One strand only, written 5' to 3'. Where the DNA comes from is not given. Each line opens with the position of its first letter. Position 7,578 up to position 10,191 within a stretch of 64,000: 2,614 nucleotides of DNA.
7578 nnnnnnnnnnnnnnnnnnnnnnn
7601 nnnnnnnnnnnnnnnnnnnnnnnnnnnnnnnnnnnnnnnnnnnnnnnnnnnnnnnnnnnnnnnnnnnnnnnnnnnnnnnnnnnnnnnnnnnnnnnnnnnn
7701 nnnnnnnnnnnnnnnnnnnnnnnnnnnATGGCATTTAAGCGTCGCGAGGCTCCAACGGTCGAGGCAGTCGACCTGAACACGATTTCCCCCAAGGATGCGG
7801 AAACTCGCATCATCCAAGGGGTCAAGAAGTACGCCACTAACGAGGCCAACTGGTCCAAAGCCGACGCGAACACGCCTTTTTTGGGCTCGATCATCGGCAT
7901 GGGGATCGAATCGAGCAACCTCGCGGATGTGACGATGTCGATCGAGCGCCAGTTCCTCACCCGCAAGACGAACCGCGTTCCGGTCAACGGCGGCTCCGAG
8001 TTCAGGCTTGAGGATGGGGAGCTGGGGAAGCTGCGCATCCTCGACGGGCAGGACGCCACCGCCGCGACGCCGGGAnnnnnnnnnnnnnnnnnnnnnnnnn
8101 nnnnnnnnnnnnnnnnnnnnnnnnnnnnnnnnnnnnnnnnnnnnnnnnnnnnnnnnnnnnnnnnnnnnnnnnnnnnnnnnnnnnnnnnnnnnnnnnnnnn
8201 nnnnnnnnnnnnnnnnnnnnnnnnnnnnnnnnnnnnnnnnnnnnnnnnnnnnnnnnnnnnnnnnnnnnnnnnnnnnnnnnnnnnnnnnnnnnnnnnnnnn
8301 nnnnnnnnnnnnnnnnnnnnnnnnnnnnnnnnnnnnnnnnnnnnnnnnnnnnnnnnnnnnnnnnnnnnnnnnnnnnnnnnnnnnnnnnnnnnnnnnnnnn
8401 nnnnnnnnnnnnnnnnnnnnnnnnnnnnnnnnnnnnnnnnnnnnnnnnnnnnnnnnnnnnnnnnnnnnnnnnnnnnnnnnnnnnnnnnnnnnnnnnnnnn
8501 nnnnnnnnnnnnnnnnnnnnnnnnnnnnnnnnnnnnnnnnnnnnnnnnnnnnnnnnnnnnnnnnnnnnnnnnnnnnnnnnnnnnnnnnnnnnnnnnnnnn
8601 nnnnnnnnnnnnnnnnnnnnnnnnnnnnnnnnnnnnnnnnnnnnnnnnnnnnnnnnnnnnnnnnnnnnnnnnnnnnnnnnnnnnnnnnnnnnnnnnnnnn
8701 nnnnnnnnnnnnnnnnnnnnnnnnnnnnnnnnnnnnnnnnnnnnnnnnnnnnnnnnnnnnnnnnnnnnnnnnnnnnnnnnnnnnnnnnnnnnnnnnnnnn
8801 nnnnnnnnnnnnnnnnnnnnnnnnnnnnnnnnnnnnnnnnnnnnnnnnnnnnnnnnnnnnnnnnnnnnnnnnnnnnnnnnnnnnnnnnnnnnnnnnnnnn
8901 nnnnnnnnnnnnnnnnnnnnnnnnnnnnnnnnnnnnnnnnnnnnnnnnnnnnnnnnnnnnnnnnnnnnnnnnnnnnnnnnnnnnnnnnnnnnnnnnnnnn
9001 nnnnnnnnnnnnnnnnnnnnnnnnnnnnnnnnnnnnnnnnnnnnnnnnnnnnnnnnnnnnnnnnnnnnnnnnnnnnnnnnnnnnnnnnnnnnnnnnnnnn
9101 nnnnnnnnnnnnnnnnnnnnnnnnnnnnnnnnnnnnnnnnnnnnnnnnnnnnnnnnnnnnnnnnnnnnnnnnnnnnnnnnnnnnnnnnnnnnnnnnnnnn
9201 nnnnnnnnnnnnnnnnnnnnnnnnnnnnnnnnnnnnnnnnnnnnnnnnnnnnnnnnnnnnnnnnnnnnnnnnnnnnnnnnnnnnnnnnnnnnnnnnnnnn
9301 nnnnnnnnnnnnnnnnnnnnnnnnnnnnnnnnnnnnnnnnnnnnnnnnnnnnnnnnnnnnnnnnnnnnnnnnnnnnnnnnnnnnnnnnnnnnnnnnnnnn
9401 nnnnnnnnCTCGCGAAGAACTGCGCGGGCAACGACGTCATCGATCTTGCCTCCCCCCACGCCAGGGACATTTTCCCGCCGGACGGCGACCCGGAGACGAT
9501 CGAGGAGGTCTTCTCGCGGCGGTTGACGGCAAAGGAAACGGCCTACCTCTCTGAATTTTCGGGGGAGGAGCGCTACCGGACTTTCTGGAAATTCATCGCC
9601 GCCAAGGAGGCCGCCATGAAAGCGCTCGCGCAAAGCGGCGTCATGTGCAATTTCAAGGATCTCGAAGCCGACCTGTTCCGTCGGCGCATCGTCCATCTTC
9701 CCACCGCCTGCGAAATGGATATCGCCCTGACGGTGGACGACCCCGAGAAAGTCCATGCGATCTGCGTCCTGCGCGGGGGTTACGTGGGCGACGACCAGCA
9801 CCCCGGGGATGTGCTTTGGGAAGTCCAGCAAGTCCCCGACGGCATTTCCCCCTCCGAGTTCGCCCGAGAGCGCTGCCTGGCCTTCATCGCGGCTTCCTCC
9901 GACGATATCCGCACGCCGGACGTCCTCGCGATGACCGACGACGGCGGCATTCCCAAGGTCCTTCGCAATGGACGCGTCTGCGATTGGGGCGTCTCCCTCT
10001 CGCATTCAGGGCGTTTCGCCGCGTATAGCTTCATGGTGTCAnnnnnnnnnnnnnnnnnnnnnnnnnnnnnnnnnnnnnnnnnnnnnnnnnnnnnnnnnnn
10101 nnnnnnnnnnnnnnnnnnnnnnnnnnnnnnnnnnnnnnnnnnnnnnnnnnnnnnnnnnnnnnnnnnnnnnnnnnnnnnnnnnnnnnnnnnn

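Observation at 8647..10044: PlsC-type acyltransferase fused to a phosphopantetheinyl transferase in one polypeptide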

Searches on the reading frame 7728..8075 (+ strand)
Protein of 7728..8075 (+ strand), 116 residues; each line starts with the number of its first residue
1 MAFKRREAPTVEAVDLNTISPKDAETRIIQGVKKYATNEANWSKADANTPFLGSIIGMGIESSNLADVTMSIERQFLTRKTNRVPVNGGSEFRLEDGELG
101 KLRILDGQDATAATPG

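Call 39: search_solved_structures(query=A3, max_evalue=10, show_alignments=3)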
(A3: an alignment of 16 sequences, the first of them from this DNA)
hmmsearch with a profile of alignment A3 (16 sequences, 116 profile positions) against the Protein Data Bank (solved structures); distinct sequences matched with E-value up to 10: 7.
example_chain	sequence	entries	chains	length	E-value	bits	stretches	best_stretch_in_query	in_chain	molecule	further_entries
1xg1_A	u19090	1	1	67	1.3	12.4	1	18-55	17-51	Telomeric repeat binding factor 2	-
1vf9_A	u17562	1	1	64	1.4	12.4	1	19-55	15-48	Telomeric repeat binding factor 2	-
1vfc_A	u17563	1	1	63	1.4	12.4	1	19-55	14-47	Telomeric repeat binding factor 2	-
9f5x_2C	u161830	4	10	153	2.1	11.8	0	65-109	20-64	cytochrome-c oxidase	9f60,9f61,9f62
7z3i_A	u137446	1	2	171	2.2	11.7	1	7-61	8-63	AcoP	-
7z3b_A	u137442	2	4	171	2.3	11.7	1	7-61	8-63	AcoP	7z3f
7z3g_A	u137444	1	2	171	2.3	11.7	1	7-61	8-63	AcoP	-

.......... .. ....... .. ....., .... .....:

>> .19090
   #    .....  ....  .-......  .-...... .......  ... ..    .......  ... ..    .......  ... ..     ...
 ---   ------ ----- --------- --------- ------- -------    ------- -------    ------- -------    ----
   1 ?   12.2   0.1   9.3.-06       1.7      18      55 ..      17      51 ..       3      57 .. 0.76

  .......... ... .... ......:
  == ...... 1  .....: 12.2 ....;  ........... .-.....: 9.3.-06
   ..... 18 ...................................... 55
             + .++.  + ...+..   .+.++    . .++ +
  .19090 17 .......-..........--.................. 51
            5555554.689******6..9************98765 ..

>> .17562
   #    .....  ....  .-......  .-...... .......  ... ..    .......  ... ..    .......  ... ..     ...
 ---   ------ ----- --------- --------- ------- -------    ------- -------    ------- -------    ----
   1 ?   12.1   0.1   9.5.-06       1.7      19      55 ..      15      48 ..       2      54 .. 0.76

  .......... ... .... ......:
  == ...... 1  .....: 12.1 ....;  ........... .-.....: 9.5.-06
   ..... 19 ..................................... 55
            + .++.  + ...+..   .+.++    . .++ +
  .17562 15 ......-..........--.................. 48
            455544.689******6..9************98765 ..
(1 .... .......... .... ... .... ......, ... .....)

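Call 40: search_protein_families(library=pfam, alignment_id=A3, max_evalue=10)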
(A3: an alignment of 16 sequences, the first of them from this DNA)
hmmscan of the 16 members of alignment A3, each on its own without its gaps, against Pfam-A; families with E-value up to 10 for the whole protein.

A. member 1, seq(116 aa): 0 families

B. families by the number of members that match (of 16 scanned): 2 families
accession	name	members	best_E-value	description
PF24156.1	DUF7407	1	0.1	Domain of unknown function (DUF7407)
PF25755.1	Phage_T3_1_05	1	0.26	Enterobacteria phage T3 gene 1.05 protein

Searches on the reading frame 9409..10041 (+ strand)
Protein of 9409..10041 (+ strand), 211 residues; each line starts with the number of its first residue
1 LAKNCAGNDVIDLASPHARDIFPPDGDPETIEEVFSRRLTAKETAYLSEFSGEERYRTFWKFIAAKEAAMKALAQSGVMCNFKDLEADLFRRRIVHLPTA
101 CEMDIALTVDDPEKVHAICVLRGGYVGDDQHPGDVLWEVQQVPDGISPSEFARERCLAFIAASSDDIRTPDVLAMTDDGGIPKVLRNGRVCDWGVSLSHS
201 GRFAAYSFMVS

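Call 48: find_homologous_proteins(query=window:9409-10041:+, max_evalue=0.001)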
Query window:9409-10041:+ (211 aa): 14 proteins with E <= 0.001 among 345 candidates.
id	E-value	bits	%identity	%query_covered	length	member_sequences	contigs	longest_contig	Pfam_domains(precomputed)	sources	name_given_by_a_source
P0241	4.0e-68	247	57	100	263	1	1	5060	-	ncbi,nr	ncbi:MAG: hypothetical protein KGI84_05405, partial [Elusimicrobia bacterium]|nr:hypothetical protei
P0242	2.8e-67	244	58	100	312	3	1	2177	PF01648.26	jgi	jgi:phosphopantetheinyl transferase (holo-ACP synthase)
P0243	3.5e-62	228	65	75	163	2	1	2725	-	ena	-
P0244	2.8e-60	221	64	74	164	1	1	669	-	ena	-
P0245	1.1e-57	213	53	100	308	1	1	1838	PF01648.26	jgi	jgi:phosphopantetheinyl transferase (holo-ACP synthase)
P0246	2.3e-55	205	48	100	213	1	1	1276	PF01648.26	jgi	jgi:phosphopantetheinyl transferase (holo-ACP synthase)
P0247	3.3e-54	202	49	99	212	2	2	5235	-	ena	-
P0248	8.6e-48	181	66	60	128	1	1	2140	-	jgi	jgi:hypothetical protein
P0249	2.1e-44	170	60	60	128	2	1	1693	-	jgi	jgi:hypothetical protein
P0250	2.2e-22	98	38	100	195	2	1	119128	PF01648.26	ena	-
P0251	3.0e-22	97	36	100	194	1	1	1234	-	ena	-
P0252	1.2e-21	95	39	100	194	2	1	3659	-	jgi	jgi:hypothetical protein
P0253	1.9e-18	85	35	100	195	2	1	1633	-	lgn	-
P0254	7.6e-18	83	30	99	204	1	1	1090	PF01648.26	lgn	-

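Call 49: find_encoding_contigs(protein=P0250, flank=10000, max_places=2)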
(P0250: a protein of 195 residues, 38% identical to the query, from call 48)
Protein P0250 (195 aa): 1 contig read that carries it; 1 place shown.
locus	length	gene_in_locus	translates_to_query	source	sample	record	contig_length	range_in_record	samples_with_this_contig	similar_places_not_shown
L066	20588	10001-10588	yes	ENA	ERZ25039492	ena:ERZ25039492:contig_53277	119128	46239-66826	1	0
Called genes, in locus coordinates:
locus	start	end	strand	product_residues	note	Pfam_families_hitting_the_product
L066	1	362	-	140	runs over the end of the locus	PF00583:Acetyltransf_1, PF13673:Acetyltransf_10, PF13508:Acetyltransf_7, PF08445:FR47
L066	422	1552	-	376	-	PF00117:GATase, PF02540:NAD_synthase (weak), PF00958:GMP_synt_C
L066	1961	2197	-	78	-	-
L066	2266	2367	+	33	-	-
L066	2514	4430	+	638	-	PF00672:HAMP, PF07228:SpoIIE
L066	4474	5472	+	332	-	PF00106:adh_short (weak), PF12241:Enoyl_reductase, PF00106:adh_short, PF13561:adh_short_C2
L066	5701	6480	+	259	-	PF08545:ACP_syn_III, PF08541:ACP_syn_III_C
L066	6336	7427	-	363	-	-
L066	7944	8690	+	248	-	PF00109:ketoacyl-synt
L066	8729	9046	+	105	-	PF02801:Ketoacyl-synt_C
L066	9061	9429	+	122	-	-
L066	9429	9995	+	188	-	-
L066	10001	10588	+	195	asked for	PF01648:ACPS (faint)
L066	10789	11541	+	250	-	-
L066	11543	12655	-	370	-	PF01370:Epimerase, PF04321:RmlD_sub_bind (weak), PF07993:NAD_binding_4, PF16363:GDP_Man_Dehyd (weak), PF01073:3Beta_HSD (weak)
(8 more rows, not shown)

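Call 50: find_encoding_contigs(protein=P0252, flank=5000, max_places=2)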
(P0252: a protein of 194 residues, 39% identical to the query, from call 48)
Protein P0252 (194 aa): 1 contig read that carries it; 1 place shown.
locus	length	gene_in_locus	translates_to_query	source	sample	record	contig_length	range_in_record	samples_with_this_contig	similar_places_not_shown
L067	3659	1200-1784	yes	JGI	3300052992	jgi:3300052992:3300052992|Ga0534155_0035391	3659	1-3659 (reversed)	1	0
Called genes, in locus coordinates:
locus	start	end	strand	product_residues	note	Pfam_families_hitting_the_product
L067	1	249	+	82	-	?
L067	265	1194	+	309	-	-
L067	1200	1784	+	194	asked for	-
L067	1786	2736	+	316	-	PF00698:Acyl_transf_1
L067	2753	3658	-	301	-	?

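Call 79: search_protein_families(library=ncbifam, proteins=[L067:1200-1784:+, L067:265-1194:+], max_evalue=0.01)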
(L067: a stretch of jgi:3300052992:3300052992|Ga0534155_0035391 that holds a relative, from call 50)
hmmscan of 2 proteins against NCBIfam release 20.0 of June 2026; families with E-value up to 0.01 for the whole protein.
L067:1200-1784:+ (194 aa): 2 families
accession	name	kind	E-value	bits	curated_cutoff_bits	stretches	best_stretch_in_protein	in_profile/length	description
NF000832.0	PRK00070.3-2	equivalog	0.00039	20.7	107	0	18-61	14-58/116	holo-ACP synthase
TIGR00556.1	pantethn_trn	domain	0.0053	16.8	45.35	0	34-76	39-80/128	phosphopantetheine--protein transferase domain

L067:265-1194:+ (309 aa): 0 families

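Call 80: find_encoding_contigs(protein=P0247, flank=5000, max_places=2)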
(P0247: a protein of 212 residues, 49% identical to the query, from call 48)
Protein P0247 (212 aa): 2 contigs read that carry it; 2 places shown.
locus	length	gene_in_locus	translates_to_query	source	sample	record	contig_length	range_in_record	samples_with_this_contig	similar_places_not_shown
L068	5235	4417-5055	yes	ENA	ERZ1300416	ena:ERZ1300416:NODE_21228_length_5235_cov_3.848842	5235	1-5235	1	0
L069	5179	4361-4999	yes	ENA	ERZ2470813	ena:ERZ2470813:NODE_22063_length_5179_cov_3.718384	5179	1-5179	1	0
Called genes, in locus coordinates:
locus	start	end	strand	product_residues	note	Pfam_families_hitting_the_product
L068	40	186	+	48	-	PF08541:ACP_syn_III_C (weak)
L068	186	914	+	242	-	PF00106:adh_short, PF23441:SDR (faint), PF13561:adh_short_C2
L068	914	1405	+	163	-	PF22817:ApeP-like (weak), PF07977:FabA, PF22818:ApeI-like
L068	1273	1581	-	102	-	-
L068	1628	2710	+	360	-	PF00109:ketoacyl-synt, PF02801:Ketoacyl-synt_C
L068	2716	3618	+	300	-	-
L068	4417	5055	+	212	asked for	-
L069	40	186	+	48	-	PF08541:ACP_syn_III_C (weak)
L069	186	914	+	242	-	PF00106:adh_short, PF23441:SDR (faint), PF13561:adh_short_C2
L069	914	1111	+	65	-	-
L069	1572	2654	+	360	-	PF00109:ketoacyl-synt, PF02801:Ketoacyl-synt_C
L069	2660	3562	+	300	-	-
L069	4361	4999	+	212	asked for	-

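Call 81: find_encoding_contigs(protein=P0242, flank=5000, max_places=2)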
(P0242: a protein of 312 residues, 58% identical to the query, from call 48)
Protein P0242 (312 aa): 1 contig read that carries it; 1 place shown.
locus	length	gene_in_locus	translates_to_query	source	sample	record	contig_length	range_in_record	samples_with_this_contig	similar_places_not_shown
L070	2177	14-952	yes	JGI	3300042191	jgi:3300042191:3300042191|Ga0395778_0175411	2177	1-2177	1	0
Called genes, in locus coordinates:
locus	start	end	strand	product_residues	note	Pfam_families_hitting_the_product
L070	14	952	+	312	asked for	PF01648:ACPS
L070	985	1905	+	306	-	PF00698:Acyl_transf_1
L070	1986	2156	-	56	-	PF00581:Rhodanese (weak)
